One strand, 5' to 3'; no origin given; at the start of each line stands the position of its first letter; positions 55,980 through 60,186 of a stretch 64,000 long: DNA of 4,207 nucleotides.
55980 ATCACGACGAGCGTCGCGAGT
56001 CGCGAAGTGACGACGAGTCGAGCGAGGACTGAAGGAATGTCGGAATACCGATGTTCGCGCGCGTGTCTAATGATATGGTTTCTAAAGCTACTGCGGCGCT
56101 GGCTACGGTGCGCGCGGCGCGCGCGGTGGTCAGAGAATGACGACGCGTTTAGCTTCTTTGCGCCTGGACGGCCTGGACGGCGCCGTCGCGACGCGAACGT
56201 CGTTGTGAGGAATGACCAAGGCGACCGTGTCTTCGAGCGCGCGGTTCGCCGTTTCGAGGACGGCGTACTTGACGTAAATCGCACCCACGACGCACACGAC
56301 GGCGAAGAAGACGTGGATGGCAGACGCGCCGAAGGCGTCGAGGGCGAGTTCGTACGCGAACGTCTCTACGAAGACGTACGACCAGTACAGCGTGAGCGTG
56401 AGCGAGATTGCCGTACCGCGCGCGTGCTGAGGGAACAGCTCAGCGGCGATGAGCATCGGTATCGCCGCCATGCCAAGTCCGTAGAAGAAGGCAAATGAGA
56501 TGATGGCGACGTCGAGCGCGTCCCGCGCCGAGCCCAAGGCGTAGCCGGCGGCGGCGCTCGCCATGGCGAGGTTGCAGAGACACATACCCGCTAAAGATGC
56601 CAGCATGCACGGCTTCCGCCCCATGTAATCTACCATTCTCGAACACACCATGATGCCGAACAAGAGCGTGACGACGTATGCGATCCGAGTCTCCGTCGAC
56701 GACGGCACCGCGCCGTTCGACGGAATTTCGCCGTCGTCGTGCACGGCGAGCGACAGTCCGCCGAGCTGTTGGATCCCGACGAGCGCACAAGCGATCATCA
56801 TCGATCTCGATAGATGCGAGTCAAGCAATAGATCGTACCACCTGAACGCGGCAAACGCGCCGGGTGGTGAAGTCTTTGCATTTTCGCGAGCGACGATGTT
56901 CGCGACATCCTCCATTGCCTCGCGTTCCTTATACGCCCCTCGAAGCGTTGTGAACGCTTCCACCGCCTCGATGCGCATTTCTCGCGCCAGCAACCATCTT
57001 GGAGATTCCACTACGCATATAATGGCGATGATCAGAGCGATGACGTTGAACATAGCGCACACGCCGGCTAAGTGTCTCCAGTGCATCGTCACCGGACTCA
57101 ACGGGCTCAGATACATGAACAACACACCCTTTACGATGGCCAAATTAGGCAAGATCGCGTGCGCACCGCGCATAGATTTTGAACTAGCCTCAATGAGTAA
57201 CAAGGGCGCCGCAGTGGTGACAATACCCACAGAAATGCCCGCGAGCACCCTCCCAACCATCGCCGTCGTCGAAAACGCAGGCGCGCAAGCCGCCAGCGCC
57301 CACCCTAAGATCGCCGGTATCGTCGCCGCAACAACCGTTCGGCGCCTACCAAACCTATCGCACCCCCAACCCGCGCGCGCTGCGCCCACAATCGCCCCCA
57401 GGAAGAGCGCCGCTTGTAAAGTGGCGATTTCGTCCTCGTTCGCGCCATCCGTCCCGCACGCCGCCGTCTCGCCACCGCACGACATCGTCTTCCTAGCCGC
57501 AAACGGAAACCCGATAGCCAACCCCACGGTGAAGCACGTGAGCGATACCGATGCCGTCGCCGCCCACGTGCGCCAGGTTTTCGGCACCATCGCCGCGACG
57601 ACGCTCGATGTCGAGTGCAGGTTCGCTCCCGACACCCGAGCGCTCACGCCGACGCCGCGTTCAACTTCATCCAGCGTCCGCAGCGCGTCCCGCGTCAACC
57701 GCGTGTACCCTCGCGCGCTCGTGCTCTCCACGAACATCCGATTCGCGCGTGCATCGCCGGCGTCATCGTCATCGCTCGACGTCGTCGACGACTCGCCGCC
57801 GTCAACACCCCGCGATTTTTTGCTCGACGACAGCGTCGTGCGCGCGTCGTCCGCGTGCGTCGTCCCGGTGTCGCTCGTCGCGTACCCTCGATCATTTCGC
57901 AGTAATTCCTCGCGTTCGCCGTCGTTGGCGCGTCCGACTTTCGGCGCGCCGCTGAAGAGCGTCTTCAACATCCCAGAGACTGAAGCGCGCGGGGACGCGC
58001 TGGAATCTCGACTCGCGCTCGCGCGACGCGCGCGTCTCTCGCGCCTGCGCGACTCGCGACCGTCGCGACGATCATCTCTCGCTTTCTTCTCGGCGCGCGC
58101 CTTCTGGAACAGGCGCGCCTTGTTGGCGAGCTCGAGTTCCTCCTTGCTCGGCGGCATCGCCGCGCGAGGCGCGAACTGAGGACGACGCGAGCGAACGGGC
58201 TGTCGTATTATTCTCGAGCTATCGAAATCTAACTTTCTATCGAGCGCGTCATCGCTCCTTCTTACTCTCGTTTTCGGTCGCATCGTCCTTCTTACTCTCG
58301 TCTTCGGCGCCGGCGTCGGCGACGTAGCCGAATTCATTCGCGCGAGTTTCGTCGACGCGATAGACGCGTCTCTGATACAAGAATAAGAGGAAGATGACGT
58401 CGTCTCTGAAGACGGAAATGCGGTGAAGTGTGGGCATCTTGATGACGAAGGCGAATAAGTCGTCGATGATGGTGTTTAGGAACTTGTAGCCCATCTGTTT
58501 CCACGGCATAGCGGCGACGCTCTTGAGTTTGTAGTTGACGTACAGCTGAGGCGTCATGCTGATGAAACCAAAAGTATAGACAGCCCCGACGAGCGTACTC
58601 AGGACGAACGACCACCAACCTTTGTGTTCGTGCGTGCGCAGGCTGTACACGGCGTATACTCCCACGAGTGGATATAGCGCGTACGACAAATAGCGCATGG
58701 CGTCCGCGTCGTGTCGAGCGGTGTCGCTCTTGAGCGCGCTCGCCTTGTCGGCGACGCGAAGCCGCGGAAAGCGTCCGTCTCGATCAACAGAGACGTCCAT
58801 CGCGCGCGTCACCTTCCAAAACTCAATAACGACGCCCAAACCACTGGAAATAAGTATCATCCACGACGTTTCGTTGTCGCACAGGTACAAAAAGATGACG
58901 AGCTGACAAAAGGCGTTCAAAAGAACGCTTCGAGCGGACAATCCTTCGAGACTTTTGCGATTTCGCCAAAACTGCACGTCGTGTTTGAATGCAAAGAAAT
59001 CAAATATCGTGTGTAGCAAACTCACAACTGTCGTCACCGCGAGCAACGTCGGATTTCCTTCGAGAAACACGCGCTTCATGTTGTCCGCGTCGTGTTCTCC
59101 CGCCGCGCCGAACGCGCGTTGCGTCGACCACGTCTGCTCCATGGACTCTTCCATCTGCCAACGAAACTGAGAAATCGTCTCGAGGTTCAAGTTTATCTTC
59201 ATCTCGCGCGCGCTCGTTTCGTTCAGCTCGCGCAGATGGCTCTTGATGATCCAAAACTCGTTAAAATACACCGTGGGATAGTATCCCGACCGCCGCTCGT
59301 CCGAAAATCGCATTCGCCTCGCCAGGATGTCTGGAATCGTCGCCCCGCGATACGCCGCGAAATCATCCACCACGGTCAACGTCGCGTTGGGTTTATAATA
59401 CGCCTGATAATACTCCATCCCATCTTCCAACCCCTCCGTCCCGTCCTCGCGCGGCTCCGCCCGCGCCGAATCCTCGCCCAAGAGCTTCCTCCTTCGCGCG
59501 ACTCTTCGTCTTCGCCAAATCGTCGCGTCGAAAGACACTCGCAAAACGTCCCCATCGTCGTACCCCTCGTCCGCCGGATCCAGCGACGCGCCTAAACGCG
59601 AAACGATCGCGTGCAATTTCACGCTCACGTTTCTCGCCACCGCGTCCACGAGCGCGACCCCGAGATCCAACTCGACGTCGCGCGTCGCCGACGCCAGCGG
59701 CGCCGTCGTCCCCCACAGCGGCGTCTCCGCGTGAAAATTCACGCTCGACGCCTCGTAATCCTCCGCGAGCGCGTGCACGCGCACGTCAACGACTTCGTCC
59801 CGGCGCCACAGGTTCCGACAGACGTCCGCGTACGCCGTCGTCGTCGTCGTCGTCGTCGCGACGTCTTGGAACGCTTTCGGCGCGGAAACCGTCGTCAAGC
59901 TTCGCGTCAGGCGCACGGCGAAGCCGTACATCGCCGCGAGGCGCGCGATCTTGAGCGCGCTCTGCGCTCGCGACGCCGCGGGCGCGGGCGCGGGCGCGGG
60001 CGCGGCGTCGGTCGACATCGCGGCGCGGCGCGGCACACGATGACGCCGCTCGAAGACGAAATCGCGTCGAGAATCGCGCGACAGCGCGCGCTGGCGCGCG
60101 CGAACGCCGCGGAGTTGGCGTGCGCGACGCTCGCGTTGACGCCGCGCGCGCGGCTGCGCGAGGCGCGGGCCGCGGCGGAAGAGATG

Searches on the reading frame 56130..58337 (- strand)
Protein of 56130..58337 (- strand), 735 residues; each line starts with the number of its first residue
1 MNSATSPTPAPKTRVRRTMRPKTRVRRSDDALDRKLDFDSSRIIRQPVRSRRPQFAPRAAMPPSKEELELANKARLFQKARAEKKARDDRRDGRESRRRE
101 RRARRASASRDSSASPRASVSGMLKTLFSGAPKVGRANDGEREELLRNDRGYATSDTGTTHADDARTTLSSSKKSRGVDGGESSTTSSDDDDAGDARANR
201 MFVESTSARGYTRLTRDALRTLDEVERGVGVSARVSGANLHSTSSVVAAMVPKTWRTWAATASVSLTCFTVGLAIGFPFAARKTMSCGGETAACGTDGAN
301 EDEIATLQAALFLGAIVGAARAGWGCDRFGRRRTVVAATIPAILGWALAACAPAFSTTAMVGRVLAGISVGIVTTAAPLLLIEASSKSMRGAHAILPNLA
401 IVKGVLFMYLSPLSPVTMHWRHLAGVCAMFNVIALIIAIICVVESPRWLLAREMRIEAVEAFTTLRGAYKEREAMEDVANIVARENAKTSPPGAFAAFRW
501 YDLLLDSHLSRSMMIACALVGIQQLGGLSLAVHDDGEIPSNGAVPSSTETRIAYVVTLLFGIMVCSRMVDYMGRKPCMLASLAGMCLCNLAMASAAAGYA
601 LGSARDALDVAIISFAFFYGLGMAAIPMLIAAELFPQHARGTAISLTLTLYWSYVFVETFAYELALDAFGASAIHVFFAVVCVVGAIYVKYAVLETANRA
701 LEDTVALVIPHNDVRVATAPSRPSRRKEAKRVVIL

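Call 9: search_protein_families(library=pfam, proteins=[window:56130-58337:-])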
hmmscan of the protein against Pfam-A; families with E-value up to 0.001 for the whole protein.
window:56130-58337:- (735 aa): 2 families
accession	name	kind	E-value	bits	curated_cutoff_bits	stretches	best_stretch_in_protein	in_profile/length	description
PF00083.30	Sugar_tr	-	1.4e-57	196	22.3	1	304-703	48-447/452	Sugar (and other) transporter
PF07690.21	MFS_1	-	1.1e-18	67.7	33.4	2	553-691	40-170/347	Major Facilitator Superfamily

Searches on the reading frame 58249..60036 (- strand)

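Call 9: search_protein_families(library=pfam, proteins=[window:58249-60036:-])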
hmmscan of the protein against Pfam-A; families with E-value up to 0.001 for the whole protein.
window:58249-60036:- (595 aa): 2 families
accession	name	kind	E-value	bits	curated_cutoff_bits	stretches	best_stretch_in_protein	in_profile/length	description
PF05602.17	CLPTM1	-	2.6e-116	389.6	22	1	32-466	6-432/434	Cleft lip and palate transmembrane protein 1 (CLPTM1)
PF04193.19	PQ-loop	-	2.6e-05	24.3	22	0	488-508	11-31/61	PQ loop repeat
